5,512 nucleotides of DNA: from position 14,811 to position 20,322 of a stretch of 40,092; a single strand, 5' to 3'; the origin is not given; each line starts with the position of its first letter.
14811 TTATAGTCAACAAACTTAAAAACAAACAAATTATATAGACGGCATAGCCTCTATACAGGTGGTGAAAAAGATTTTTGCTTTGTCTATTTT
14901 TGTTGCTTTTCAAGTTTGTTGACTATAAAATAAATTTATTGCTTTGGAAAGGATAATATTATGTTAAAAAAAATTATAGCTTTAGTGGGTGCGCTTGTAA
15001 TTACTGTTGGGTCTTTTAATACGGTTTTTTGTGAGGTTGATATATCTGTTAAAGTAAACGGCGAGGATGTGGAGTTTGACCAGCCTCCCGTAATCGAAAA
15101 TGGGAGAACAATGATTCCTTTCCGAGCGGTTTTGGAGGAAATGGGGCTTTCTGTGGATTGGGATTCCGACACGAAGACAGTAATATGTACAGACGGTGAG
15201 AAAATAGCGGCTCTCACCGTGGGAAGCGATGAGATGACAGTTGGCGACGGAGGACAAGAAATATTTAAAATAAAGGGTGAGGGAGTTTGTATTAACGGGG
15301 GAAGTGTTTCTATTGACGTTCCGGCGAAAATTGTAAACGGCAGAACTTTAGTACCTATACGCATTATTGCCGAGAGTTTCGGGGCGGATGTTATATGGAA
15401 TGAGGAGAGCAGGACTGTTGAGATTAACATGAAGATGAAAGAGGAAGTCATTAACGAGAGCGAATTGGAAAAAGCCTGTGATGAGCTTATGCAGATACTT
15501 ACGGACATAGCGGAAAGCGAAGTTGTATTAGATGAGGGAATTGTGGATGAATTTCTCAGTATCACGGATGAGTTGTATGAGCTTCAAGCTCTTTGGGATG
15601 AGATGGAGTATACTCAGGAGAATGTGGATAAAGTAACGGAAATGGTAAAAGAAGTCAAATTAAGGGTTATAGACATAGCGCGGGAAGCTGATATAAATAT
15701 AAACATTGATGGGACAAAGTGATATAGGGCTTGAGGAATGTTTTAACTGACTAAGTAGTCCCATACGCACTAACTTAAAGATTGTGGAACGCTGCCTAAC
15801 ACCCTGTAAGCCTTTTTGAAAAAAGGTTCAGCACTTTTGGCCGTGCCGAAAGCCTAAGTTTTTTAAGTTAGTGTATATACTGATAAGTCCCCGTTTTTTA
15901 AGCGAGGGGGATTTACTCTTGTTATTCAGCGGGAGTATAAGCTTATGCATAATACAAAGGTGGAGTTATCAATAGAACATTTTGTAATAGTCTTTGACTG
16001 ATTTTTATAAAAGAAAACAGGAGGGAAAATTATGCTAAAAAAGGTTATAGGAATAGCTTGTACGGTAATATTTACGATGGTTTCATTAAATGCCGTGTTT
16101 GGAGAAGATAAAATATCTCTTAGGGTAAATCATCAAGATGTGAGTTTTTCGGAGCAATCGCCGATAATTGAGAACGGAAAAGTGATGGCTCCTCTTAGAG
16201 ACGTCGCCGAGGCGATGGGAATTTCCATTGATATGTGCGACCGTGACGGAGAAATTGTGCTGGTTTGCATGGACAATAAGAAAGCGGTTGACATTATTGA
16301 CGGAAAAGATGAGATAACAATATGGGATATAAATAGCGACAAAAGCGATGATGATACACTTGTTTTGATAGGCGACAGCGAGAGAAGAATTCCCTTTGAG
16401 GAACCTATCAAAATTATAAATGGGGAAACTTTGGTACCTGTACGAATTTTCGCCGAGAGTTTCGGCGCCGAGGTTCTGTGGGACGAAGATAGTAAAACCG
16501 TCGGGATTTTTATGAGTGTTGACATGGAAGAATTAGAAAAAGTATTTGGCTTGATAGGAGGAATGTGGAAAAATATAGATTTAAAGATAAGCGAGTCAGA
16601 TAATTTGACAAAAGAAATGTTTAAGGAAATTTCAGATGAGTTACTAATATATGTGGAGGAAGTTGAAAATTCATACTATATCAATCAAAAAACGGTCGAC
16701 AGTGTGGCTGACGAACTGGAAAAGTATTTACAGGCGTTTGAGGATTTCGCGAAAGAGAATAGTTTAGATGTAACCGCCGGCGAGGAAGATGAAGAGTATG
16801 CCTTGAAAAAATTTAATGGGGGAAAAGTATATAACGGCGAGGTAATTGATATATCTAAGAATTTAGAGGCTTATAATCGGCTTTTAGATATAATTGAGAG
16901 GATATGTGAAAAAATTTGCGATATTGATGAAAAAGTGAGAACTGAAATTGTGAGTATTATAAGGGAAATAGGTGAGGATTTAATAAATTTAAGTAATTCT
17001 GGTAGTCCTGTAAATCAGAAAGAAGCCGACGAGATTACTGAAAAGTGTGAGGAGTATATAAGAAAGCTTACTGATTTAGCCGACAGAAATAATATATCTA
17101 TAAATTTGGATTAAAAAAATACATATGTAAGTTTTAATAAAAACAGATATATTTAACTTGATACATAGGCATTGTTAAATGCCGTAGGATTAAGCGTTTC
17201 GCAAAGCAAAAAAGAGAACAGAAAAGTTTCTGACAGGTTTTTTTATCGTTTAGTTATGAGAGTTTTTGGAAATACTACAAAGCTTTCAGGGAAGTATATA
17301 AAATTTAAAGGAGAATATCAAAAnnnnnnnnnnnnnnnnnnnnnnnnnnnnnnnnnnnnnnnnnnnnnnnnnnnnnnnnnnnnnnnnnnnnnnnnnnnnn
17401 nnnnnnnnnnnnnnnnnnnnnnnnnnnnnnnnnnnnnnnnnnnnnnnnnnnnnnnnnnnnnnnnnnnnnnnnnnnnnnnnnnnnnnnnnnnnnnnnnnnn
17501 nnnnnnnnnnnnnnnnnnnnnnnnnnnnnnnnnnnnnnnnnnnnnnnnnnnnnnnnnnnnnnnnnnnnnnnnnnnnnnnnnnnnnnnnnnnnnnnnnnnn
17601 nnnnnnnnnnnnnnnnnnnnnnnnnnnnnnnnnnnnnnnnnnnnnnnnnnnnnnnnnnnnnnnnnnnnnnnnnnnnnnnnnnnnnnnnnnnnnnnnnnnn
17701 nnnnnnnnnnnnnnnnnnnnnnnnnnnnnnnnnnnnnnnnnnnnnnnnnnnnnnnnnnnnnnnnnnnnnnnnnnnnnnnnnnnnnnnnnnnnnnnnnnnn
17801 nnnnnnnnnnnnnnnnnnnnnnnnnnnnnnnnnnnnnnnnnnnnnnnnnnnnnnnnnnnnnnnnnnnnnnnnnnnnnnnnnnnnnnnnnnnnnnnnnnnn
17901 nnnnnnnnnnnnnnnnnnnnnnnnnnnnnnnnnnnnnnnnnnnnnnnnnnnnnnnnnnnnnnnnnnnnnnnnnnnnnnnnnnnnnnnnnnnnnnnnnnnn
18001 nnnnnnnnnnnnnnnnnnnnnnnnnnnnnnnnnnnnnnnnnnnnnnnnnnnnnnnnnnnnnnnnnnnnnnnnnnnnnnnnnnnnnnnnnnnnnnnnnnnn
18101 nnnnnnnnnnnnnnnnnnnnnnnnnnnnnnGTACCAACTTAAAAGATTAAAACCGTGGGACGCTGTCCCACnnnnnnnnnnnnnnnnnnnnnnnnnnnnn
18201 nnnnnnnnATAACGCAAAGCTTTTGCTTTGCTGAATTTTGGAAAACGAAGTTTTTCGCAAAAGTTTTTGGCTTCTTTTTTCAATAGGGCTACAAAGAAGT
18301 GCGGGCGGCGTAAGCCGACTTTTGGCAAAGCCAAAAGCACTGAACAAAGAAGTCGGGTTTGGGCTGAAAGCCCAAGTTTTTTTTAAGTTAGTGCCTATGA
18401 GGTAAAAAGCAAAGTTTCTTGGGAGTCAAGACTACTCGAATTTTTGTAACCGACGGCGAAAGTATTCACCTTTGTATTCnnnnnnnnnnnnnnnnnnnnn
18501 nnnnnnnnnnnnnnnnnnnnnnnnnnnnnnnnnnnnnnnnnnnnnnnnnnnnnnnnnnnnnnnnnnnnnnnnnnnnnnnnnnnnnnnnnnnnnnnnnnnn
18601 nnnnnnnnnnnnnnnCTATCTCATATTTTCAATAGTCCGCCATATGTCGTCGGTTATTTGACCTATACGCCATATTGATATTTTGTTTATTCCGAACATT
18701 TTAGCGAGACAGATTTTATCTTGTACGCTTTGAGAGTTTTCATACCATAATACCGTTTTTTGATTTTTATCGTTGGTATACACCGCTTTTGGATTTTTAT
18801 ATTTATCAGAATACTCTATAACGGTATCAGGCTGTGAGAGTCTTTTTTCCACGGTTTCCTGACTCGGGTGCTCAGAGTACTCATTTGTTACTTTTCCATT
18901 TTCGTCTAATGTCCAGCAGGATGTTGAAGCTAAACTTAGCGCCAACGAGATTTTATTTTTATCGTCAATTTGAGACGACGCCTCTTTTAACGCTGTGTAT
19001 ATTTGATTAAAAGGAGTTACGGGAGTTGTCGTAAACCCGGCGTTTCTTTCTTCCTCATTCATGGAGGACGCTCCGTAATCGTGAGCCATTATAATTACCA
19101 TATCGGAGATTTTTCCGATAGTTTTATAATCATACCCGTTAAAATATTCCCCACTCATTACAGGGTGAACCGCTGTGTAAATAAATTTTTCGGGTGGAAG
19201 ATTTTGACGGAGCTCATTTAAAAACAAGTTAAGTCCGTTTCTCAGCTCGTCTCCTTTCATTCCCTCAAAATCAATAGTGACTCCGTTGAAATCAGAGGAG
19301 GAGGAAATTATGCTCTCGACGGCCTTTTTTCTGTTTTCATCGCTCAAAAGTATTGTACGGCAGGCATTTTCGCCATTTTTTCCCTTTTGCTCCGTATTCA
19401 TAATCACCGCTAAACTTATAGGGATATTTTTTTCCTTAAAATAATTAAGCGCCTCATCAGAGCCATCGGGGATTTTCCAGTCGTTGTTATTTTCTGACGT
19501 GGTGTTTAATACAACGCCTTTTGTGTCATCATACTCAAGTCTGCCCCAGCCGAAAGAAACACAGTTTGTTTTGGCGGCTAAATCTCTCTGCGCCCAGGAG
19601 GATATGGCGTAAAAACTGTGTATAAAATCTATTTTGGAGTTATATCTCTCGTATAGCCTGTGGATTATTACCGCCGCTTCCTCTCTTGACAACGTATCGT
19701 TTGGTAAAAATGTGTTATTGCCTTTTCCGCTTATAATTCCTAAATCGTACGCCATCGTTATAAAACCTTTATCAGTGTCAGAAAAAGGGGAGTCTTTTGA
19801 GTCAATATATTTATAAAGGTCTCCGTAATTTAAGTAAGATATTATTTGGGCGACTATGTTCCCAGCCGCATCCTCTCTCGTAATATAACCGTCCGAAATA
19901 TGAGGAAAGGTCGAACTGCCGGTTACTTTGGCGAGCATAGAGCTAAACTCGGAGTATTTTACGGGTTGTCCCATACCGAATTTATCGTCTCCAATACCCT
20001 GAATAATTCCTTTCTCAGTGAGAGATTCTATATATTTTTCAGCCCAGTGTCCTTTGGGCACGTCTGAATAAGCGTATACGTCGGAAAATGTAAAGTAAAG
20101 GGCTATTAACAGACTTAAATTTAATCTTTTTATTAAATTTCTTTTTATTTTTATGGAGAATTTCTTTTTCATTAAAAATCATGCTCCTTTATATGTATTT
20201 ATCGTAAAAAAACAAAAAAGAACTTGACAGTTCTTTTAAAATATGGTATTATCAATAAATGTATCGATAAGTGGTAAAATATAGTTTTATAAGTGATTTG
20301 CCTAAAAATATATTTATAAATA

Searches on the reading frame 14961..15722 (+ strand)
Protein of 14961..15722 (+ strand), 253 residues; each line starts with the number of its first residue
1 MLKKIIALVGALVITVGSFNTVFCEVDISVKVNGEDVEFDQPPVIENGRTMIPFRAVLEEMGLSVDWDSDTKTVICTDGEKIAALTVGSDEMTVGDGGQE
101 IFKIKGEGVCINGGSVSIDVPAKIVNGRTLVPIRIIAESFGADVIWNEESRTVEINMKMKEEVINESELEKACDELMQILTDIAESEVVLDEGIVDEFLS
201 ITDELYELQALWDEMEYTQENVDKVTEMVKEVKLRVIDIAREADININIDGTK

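Call 3: search_protein_families(library=pfam, proteins=[window:14961-15722:+], max_evalue=1)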
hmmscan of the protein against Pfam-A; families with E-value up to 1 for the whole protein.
window:14961-15722:+ (253 aa): 4 families
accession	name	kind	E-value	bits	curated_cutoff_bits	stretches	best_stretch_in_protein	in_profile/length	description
PF07833.16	Cu_amine_oxidN1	-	1.5e-37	128.3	24.2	1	31-155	1-108/108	Copper amine oxidase N-terminal domain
PF18052.6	Rx_N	-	0.0022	18.5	27.7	1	176-236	5-65/93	Rx N-terminal domain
PF10547.14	P22_AR_N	-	0.0048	17.5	30.7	1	45-74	14-41/115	P22_AR N-terminal domain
PF08860.15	DUF1827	-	0.031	15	23.4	1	142-195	34-87/92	Domain of unknown function (DUF1827)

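Call 4: search_protein_families(library=ncbifam, proteins=[window:14961-15722:+], max_evalue=1)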
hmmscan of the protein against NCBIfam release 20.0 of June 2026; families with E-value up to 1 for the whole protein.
window:14961-15722:+ (253 aa): 1 family
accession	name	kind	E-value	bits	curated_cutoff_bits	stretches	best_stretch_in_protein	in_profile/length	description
TIGR01356.1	aroA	equivalog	0.022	13.6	287.25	0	133-185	259-313/415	3-phosphoshikimate 1-carboxyvinyltransferase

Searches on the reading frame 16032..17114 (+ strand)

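Call 3: search_protein_families(library=pfam, proteins=[window:16032-17114:+], max_evalue=1)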
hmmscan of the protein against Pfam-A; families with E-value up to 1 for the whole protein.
window:16032-17114:+ (360 aa): 5 families
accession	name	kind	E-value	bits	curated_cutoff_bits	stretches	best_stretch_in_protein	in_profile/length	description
PF07833.16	Cu_amine_oxidN1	-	1.9e-19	70.1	24.2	1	32-158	2-107/108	Copper amine oxidase N-terminal domain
PF14394.12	DUF4423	-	0.019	15.2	30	0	317-353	114-150/165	Domain of unknown function (DUF4423)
PF20168.4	PDS5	-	0.028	12.6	27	1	286-316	321-351/1053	Sister chromatid cohesion protein PDS5 protein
PF22063.2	Pdc1_Ge1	-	0.11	12.8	25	1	271-332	53-113/125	Pdc1 Ge1 domain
PF00948.26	Flavi_NS1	-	0.34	10.2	26.5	0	165-226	35-96/360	Flavivirus non-structural Protein NS1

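Call 4: search_protein_families(library=ncbifam, proteins=[window:16032-17114:+], max_evalue=1)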
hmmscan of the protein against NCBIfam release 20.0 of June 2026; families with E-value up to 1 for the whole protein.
window:16032-17114:+ (360 aa): 3 families
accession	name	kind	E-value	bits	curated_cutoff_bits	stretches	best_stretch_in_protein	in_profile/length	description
NF045650.1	CD1247_Nterm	equivalog_domain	0.043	14.4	30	1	275-320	21-65/70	CD1247 N-terminal domain-containing protein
NF040638.1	CatA_like_3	equivalog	0.075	12.7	275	1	200-271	74-144/212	CatA-like O-acetyltransferase, family 3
TIGR03121.1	one_C_dehyd_A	equivalog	0.11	10.6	392.75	1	45-97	3-52/556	formylmethanofuran dehydrogenase subunit A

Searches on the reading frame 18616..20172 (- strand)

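Call 3: search_protein_families(library=pfam, proteins=[window:18616-20172:-], max_evalue=1)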
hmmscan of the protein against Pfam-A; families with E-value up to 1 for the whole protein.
window:18616-20172:- (518 aa): 3 families
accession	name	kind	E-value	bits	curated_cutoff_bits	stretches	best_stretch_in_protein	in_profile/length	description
PF00395.25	SLH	-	5e-20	71.6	20.8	2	136-167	13-44/44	S-layer homology domain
PF00704.34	Glyco_hydro_18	-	6.9e-17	62.5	29.6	1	274-505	83-316/317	Glycosyl hydrolases family 18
PF20498.3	DUF6728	-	0.21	12.2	27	1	485-500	23-38/55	Family of unknown function (DUF6728)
